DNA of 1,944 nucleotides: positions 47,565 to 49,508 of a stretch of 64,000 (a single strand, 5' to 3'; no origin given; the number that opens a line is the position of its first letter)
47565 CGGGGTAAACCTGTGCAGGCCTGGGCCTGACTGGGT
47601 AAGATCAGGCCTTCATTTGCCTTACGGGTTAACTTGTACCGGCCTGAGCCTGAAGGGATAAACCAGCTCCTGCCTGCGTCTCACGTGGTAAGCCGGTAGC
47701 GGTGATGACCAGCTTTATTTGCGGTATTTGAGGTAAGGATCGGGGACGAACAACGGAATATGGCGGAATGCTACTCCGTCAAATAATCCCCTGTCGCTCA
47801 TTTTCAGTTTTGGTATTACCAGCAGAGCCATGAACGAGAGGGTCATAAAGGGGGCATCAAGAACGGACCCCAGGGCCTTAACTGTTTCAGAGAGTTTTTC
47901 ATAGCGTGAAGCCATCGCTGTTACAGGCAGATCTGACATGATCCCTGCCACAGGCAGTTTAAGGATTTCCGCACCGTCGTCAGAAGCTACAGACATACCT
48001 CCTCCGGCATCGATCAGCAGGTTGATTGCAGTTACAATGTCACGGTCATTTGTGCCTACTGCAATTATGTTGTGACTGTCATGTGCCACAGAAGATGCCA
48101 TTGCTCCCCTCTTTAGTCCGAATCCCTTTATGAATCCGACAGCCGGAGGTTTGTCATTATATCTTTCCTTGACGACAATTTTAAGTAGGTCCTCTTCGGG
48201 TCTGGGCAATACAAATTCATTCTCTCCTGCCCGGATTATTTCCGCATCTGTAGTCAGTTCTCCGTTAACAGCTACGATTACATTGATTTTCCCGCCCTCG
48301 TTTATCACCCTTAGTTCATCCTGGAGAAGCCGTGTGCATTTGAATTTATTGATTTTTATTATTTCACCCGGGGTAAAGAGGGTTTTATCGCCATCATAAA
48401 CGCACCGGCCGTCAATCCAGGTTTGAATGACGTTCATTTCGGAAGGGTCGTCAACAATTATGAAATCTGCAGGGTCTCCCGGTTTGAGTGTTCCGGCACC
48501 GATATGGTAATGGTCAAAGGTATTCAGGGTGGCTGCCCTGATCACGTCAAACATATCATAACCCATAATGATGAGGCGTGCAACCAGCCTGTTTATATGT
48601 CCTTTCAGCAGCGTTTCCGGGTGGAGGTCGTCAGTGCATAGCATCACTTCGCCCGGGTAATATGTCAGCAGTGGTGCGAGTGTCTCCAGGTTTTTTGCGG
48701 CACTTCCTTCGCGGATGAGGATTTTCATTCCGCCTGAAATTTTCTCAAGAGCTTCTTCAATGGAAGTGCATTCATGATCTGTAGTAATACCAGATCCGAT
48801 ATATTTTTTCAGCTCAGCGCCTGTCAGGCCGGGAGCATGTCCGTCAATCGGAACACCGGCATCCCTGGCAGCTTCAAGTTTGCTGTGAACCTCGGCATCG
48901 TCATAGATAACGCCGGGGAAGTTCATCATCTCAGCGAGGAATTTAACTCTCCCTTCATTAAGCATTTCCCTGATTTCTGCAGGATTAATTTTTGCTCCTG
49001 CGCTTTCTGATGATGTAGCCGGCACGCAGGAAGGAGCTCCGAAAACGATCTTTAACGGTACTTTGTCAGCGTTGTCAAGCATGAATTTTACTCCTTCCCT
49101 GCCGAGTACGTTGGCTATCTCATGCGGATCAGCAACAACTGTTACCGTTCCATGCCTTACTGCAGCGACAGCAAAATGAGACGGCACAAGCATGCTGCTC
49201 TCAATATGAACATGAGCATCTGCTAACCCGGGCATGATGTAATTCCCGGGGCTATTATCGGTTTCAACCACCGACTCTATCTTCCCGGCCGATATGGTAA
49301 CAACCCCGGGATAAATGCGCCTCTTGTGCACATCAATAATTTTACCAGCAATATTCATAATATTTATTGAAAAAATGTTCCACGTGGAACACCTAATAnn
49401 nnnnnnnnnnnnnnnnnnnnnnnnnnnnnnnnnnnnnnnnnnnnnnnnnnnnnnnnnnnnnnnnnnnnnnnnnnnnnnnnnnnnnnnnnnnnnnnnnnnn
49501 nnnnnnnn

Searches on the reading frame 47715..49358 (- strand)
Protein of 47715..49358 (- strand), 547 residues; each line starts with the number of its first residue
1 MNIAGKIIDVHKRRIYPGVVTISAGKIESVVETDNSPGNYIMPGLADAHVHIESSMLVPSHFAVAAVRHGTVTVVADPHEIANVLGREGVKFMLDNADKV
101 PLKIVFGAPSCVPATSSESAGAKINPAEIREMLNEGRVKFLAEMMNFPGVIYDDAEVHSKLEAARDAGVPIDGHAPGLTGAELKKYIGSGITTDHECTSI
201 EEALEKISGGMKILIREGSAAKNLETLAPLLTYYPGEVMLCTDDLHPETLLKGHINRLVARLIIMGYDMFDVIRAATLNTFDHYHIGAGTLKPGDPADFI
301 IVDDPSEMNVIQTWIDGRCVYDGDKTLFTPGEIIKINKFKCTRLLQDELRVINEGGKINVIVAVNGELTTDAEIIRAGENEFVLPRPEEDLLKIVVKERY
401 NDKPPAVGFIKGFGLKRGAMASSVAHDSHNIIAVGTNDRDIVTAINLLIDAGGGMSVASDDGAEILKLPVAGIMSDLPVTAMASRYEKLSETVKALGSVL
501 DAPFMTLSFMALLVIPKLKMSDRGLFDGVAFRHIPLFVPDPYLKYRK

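Call 12: find_related_loci(query=window:47718-49358:-, collection=genome_contigs, flank=6000)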
Query window:47718-49358:- (547 aa) in genome_contigs; peptide patterns used: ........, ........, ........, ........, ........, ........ (x = any residue, [..] = any of these).
600 stretches matched a pattern (row limit reached: there are more); 592 encode a relative of the query (tblastn E <= 1e-3); the best 80 are kept; 80 distinct loci.
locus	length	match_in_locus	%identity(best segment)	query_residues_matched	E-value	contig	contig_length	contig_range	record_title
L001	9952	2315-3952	82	1-546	0e+0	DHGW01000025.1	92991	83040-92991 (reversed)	MAG TPA_asm: Bacteroidales bacterium UBA4788 UBA4788_contig_7179, whole genome shotgun sequence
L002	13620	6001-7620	76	1-540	0e+0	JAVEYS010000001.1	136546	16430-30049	MAG: Bacteroidales bacterium isolate BF4_36 NODE_284_length_136546_cov_7.222880_Biofilm4, whole genome shotgun sequence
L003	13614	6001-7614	73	1-538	0e+0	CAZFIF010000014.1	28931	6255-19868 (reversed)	MAG TPA_asm: uncultured Rikenella sp. isolate binchicken_co42_492 genome assembly, contig: NODE_1688_length_28931_cov_12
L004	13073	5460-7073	57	1-538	0e+0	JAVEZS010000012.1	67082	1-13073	MAG: Bacteroidales bacterium isolate BF4_71 NODE_1167_length_67082_cov_15.893944_Biofilm4, whole genome shotgun sequence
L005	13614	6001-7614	57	1-538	0e+0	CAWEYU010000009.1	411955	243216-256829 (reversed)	MAG: uncultured Bacteroidales bacterium isolate MFD05942.bin.1.356 genome assembly, contig: contig_37146, whole genome s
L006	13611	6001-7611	58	1-537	0e+0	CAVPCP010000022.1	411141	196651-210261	MAG: uncultured Bacteroidales bacterium isolate MFD00032.bin.3.31 genome assembly, contig: contig_84660, whole genome sh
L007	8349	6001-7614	55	1-538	0e+0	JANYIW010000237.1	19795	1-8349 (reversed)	MAG: Bacteroidales bacterium isolate GL140_3_metabinner_17 GL140_3_k141_2882765, whole genome shotgun sequence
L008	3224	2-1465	60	50-537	0e+0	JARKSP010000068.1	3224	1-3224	MAG: Erysipelotrichaceae bacterium isolate Seed_maxbin.084 k141_938400, whole genome shotgun sequence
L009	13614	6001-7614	56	1-538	0e+0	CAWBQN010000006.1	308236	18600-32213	MAG: uncultured Bacteroidales bacterium isolate MFD01872.bin.1.230 genome assembly, contig: contig_132725, whole genome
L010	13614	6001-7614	55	1-538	0e+0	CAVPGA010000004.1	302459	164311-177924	MAG: uncultured Bacteroidales bacterium isolate MFD10007.bin.2.59 genome assembly, contig: contig_36028, whole genome sh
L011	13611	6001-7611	55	1-537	0e+0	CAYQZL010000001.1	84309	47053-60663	MAG TPA_asm: uncultured Rikenellaceae bacterium isolate binchicken_co43_356 genome assembly, contig: NODE_278_length_843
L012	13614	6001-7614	56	1-538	0e+0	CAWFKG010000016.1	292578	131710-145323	MAG: uncultured Bacteroidales bacterium isolate MFD06435.bin.2.94 genome assembly, contig: contig_88751, whole genome sh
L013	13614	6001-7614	55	1-538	0e+0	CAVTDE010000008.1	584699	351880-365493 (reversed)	MAG: uncultured Bacteroidales bacterium isolate MFD00905.bin.1.196 genome assembly, contig: contig_5225, whole genome sh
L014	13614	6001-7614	54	1-538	0e+0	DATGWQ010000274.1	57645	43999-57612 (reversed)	MAG TPA_asm: Bacteroidales bacterium isolate SMAG_U10586 k141_40983, whole genome shotgun sequence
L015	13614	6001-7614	54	1-538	0e+0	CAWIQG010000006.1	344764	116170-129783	MAG: uncultured Bacteroidales bacterium isolate MFD01476.bin.1.83 genome assembly, contig: contig_91142, whole genome sh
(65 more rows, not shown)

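Call 14: find_encoding_contigs(protein=window:47715-49358:-, flank=5000, max_places=10)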
Protein window:47715-49358:- (547 aa): 10 contigs read that carry it; 9 places shown.
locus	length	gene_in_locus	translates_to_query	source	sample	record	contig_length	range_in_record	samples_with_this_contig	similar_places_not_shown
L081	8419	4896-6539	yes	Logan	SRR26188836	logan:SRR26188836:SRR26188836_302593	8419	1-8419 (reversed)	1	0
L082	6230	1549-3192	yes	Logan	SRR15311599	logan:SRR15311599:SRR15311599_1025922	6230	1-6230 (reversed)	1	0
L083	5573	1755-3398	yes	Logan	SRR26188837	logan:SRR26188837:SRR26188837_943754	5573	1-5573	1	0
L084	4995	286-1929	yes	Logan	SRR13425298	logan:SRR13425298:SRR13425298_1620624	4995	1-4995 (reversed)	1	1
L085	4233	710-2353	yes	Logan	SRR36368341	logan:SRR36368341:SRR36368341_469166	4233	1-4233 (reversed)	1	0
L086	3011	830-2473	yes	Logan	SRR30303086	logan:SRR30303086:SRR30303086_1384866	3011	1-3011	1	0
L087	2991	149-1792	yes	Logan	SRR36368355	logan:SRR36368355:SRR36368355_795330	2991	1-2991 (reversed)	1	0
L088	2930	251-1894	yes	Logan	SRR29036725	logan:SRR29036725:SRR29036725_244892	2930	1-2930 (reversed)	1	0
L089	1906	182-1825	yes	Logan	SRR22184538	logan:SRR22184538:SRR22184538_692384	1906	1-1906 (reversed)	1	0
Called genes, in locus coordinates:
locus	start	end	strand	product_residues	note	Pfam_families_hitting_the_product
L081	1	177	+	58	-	?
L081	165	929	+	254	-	PF14125:DUF4292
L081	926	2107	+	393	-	PF01551:Peptidase_M23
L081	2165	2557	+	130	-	PF13581:HATPase_c_2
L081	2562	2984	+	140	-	PF02130:YbeY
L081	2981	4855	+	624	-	PF01134:GIDA, PF12831:FAD_oxidored (weak), PF21680:GIDA_C_1st, PF13932:SAM_GIDA_C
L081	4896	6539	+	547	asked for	PF07969:Amidohydro_3 (faint), PF01979:Amidohydro_1, PF13382:Adenine_deam_C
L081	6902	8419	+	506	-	?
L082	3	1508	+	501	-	?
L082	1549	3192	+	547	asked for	PF07969:Amidohydro_3 (faint), PF01979:Amidohydro_1, PF13382:Adenine_deam_C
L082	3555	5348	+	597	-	PF01541:GIY-YIG, PF24348:DUF7508 (faint), PF27096:UvrC_M, PF22920:UvrC_RNaseH, PF08459:UvrC_RNaseH_dom, PF14520:HHH_5 (weak)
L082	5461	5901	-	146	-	PF02629:CoA_binding, PF13380:CoA_binding_2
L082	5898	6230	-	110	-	?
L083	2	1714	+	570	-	?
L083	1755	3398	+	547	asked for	PF07969:Amidohydro_3 (faint), PF01979:Amidohydro_1, PF13382:Adenine_deam_C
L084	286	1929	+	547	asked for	PF07969:Amidohydro_3 (faint), PF01979:Amidohydro_1, PF13382:Adenine_deam_C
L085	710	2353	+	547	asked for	PF07969:Amidohydro_3 (faint), PF01979:Amidohydro_1, PF13382:Adenine_deam_C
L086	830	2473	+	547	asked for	PF07969:Amidohydro_3 (faint), PF01979:Amidohydro_1, PF13382:Adenine_deam_C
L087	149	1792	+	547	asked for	PF07969:Amidohydro_3 (faint), PF01979:Amidohydro_1, PF13382:Adenine_deam_C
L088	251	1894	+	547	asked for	PF07969:Amidohydro_3 (faint), PF01979:Amidohydro_1, PF13382:Adenine_deam_C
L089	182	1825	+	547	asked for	PF07969:Amidohydro_3 (faint), PF01979:Amidohydro_1, PF13382:Adenine_deam_C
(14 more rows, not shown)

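Call 18: find_homologous_proteins(query=window:47718-49358:-, max_evalue=1e-100)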
Query window:47718-49358:- (547 aa): 7999 proteins with E <= 1e-100 among 8000 candidates; the best 120 are listed.
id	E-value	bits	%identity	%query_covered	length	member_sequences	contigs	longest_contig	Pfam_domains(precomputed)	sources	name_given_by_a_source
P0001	0.0e+0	1222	100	100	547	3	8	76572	PF13382.12,PF07969.18,PF01979.27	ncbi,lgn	-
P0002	0.0e+0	1219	100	100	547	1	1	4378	PF13382.12,PF07969.18,PF01979.27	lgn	-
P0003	0.0e+0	1217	100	100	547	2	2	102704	PF13382.12,PF01979.27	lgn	-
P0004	0.0e+0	1121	92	98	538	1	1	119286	PF13382.12,PF07969.18,PF01979.27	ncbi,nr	ncbi:MAG: adenine deaminase [Bacteroidales bacterium]|nr:adenine deaminase [Bacteroidales bacterium]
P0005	0.0e+0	1120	90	100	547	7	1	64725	PF13382.12,PF07969.18,PF01979.27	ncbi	-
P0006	0.0e+0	1070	85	100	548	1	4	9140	PF13382.12,PF07969.18,PF01979.27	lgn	-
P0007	0.0e+0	1064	85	100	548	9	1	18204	PF13382.12,PF01979.27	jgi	-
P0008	0.0e+0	1061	85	100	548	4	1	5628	PF13382.12,PF01979.27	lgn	-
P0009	0.0e+0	1061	85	100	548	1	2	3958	PF13382.12,PF07969.18,PF01979.27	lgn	-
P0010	0.0e+0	1059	84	100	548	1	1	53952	PF13382.12,PF01979.27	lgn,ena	-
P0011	0.0e+0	1058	84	100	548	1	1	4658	PF13382.12,PF01979.27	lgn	-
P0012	0.0e+0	1058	84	100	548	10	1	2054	PF13382.12,PF01979.27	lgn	-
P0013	0.0e+0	1056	84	100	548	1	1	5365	PF13382.12,PF01979.27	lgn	-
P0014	0.0e+0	1055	84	100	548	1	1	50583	PF13382.12,PF01979.27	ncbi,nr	ncbi:MAG: adenine deaminase [Bacteroidota bacterium]|nr:adenine deaminase [Bacteroidota bacterium]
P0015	0.0e+0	1055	85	100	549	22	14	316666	PF13382.12,PF07969.18,PF01979.27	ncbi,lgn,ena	ncbi:MAG: adenine deaminase [Bacteroidales bacterium]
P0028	0.0e+0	1049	83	100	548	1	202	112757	PF13382.12,PF01979.27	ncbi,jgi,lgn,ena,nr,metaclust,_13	ncbi:MAG TPA: adenine deaminase [Bacteroidales bacterium]|jgi:adenine deaminase|nr:adenine deaminase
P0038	0.0e+0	1036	83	100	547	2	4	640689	PF13382.12,PF07969.18,PF01979.27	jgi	jgi:adenine deaminase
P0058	2.5e-297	1005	81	100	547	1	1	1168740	PF13382.12,PF01979.27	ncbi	ncbi:MAG: adenine deaminase [Bacteroidales bacterium]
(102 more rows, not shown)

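Call 19: find_encoding_contigs(protein=P0004, flank=3000, max_places=3)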
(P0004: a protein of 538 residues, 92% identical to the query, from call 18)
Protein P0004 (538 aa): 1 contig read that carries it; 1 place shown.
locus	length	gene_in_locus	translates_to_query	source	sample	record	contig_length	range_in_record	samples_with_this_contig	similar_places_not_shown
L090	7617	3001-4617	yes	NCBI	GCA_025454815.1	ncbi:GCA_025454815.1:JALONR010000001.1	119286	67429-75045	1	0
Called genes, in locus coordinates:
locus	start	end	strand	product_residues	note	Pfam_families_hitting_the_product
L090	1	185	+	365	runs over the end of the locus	PF01551:Peptidase_M23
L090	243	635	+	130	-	PF13581:HATPase_c_2, PF02518:HATPase_c (faint)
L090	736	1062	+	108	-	PF02130:YbeY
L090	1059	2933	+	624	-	PF01134:GIDA, PF12831:FAD_oxidored (weak), PF21680:GIDA_C_1st, PF13932:SAM_GIDA_C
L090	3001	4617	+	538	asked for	PF01979:Amidohydro_1, PF07969:Amidohydro_3 (faint), PF13382:Adenine_deam_C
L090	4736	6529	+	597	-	PF01541:GIY-YIG, PF24348:DUF7508 (weak), PF27096:UvrC_M, PF22920:UvrC_RNaseH, PF08459:UvrC_RNaseH_dom, PF14520:HHH_5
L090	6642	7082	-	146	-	PF02629:CoA_binding, PF13380:CoA_binding_2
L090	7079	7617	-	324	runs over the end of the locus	PF00348:polyprenyl_synt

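Call 20: find_encoding_contigs(protein=P0005, flank=3000, max_places=3)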
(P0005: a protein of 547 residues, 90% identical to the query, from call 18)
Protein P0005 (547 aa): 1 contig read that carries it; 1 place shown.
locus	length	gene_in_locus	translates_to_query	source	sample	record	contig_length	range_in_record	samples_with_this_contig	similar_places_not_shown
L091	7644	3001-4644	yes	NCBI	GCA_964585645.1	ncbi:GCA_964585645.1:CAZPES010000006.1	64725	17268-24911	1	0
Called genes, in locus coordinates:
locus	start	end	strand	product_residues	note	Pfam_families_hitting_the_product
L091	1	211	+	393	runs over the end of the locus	PF01551:Peptidase_M23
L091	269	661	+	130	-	PF13581:HATPase_c_2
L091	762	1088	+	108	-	PF02130:YbeY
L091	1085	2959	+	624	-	PF01134:GIDA, PF12831:FAD_oxidored (weak), PF21680:GIDA_C_1st, PF13932:SAM_GIDA_C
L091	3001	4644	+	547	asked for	PF01979:Amidohydro_1, PF07969:Amidohydro_3 (faint), PF13382:Adenine_deam_C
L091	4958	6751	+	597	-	PF01541:GIY-YIG, PF24348:DUF7508 (weak), PF27096:UvrC_M, PF22920:UvrC_RNaseH, PF08459:UvrC_RNaseH_dom, PF12826:HHH_2 (faint), PF14520:HHH_5 (weak)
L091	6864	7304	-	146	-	PF02629:CoA_binding, PF13380:CoA_binding_2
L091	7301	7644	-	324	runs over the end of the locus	PF00348:polyprenyl_synt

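Call 21: find_encoding_contigs(protein=P0015, flank=3000, max_places=3)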
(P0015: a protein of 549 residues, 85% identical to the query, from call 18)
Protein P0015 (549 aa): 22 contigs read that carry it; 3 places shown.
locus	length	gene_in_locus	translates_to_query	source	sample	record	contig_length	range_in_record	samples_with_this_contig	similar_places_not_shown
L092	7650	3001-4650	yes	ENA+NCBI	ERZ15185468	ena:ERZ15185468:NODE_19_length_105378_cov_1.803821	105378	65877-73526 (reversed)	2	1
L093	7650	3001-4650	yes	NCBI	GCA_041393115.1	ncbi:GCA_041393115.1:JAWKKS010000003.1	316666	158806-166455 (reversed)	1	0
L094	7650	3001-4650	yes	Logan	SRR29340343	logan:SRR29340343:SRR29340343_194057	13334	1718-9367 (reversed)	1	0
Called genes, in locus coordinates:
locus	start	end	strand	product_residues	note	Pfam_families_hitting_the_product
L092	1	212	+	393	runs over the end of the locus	PF01551:Peptidase_M23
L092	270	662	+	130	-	PF13581:HATPase_c_2, PF02518:HATPase_c (faint)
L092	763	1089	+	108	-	PF02130:YbeY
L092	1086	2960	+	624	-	PF01134:GIDA, PF12831:FAD_oxidored (weak), PF21680:GIDA_C_1st, PF13932:SAM_GIDA_C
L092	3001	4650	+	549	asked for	PF01979:Amidohydro_1, PF07969:Amidohydro_3 (faint), PF13382:Adenine_deam_C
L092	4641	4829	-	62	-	-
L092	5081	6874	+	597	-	PF01541:GIY-YIG, PF24348:DUF7508 (weak), PF27096:UvrC_M, PF22920:UvrC_RNaseH, PF08459:UvrC_RNaseH_dom, PF14520:HHH_5 (weak)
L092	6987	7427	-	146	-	PF02629:CoA_binding, PF13380:CoA_binding_2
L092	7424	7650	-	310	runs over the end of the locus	PF00348:polyprenyl_synt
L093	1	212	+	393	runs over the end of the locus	PF01551:Peptidase_M23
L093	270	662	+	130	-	PF13581:HATPase_c_2, PF02518:HATPase_c (faint)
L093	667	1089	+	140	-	PF02130:YbeY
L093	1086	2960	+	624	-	PF01134:GIDA, PF12831:FAD_oxidored (weak), PF21680:GIDA_C_1st, PF13932:SAM_GIDA_C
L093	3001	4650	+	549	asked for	PF01979:Amidohydro_1, PF07969:Amidohydro_3 (faint), PF13382:Adenine_deam_C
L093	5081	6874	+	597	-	PF01541:GIY-YIG, PF24348:DUF7508 (weak), PF27096:UvrC_M, PF22920:UvrC_RNaseH, PF08459:UvrC_RNaseH_dom, PF14520:HHH_5 (weak)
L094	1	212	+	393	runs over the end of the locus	PF01551:Peptidase_M23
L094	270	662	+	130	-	PF13581:HATPase_c_2, PF02518:HATPase_c (faint)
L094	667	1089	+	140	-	PF02130:YbeY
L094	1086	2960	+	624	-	PF01134:GIDA, PF12831:FAD_oxidored (weak), PF21680:GIDA_C_1st, PF13932:SAM_GIDA_C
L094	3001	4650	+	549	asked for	PF01979:Amidohydro_1, PF07969:Amidohydro_3 (faint), PF13382:Adenine_deam_C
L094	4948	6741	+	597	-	PF01541:GIY-YIG, PF24348:DUF7508 (weak), PF27096:UvrC_M, PF22920:UvrC_RNaseH, PF08459:UvrC_RNaseH_dom, PF14520:HHH_5 (weak)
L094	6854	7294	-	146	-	PF02629:CoA_binding, PF13380:CoA_binding_2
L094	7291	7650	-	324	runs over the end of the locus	PF00348:polyprenyl_synt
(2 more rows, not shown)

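Call 44: find_encoding_contigs(protein=P0003, flank=2500, max_places=4)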
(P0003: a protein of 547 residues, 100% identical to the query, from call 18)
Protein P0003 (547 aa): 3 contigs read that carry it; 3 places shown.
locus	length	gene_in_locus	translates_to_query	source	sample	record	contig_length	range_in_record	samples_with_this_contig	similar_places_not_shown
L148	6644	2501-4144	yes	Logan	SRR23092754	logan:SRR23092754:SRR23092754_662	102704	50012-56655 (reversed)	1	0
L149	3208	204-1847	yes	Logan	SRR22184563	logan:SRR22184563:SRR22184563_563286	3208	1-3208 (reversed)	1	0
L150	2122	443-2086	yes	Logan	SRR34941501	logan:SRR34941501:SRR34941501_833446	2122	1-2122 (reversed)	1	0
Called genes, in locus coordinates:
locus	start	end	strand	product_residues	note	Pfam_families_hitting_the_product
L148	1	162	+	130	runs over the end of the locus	PF13581:HATPase_c_2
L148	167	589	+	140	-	PF02130:YbeY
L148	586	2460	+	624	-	PF01134:GIDA, PF12831:FAD_oxidored (weak), PF21680:GIDA_C_1st, PF13932:SAM_GIDA_C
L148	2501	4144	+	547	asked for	PF01979:Amidohydro_1, PF13382:Adenine_deam_C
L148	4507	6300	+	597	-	PF01541:GIY-YIG, PF24348:DUF7508 (faint), PF27096:UvrC_M, PF22920:UvrC_RNaseH, PF08459:UvrC_RNaseH_dom, PF14520:HHH_5 (weak)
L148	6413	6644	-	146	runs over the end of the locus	PF02629:CoA_binding, PF13380:CoA_binding_2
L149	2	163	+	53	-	?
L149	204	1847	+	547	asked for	PF01979:Amidohydro_1, PF13382:Adenine_deam_C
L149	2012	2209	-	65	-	-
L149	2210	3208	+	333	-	?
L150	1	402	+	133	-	?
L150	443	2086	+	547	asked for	PF01979:Amidohydro_1, PF13382:Adenine_deam_C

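Call 45: find_encoding_contigs(protein=P0001, flank=2500, max_places=6)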
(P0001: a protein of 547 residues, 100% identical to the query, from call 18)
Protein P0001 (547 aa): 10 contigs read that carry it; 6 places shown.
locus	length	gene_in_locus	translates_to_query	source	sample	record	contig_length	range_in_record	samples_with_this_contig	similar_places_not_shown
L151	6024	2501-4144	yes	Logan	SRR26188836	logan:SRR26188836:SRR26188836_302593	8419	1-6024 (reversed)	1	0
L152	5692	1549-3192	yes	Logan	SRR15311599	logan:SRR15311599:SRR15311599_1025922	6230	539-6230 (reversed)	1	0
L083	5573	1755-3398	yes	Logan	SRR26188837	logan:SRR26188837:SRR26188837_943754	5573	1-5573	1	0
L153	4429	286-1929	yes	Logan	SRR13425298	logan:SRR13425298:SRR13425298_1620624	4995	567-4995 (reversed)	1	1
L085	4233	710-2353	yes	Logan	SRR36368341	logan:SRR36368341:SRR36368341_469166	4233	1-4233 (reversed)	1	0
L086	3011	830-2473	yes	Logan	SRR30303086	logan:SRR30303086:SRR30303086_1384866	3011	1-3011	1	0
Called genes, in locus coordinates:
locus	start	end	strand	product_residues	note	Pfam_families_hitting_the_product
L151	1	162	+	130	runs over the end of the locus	PF13581:HATPase_c_2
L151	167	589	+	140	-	PF02130:YbeY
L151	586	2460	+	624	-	PF01134:GIDA, PF12831:FAD_oxidored (weak), PF21680:GIDA_C_1st, PF13932:SAM_GIDA_C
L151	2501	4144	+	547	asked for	PF07969:Amidohydro_3 (faint), PF01979:Amidohydro_1, PF13382:Adenine_deam_C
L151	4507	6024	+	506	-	?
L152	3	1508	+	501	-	?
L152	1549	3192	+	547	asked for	PF07969:Amidohydro_3 (faint), PF01979:Amidohydro_1, PF13382:Adenine_deam_C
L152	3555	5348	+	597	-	PF01541:GIY-YIG, PF24348:DUF7508 (faint), PF27096:UvrC_M, PF22920:UvrC_RNaseH, PF08459:UvrC_RNaseH_dom, PF14520:HHH_5 (weak)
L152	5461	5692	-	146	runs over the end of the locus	PF02629:CoA_binding, PF13380:CoA_binding_2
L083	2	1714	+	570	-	?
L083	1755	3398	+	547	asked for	PF07969:Amidohydro_3 (faint), PF01979:Amidohydro_1, PF13382:Adenine_deam_C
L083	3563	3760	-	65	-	-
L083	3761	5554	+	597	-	PF01541:GIY-YIG, PF24348:DUF7508 (faint), PF27096:UvrC_M, PF22920:UvrC_RNaseH, PF08459:UvrC_RNaseH_dom, PF14520:HHH_5 (weak)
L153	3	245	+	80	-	?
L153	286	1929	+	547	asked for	PF07969:Amidohydro_3 (faint), PF01979:Amidohydro_1, PF13382:Adenine_deam_C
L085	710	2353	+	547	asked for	PF07969:Amidohydro_3 (faint), PF01979:Amidohydro_1, PF13382:Adenine_deam_C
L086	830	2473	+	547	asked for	PF07969:Amidohydro_3 (faint), PF01979:Amidohydro_1, PF13382:Adenine_deam_C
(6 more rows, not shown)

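Call 46: find_encoding_contigs(protein=P0002, flank=2500, max_places=3)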
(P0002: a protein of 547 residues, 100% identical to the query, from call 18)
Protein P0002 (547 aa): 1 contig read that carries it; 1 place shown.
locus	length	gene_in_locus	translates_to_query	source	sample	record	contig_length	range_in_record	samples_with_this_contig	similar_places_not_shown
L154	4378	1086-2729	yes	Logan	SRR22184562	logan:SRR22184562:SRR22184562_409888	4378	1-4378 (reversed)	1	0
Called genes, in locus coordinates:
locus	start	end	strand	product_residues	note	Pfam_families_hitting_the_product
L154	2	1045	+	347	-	?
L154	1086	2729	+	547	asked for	PF07969:Amidohydro_3 (faint), PF01979:Amidohydro_1, PF13382:Adenine_deam_C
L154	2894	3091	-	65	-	-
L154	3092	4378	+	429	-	?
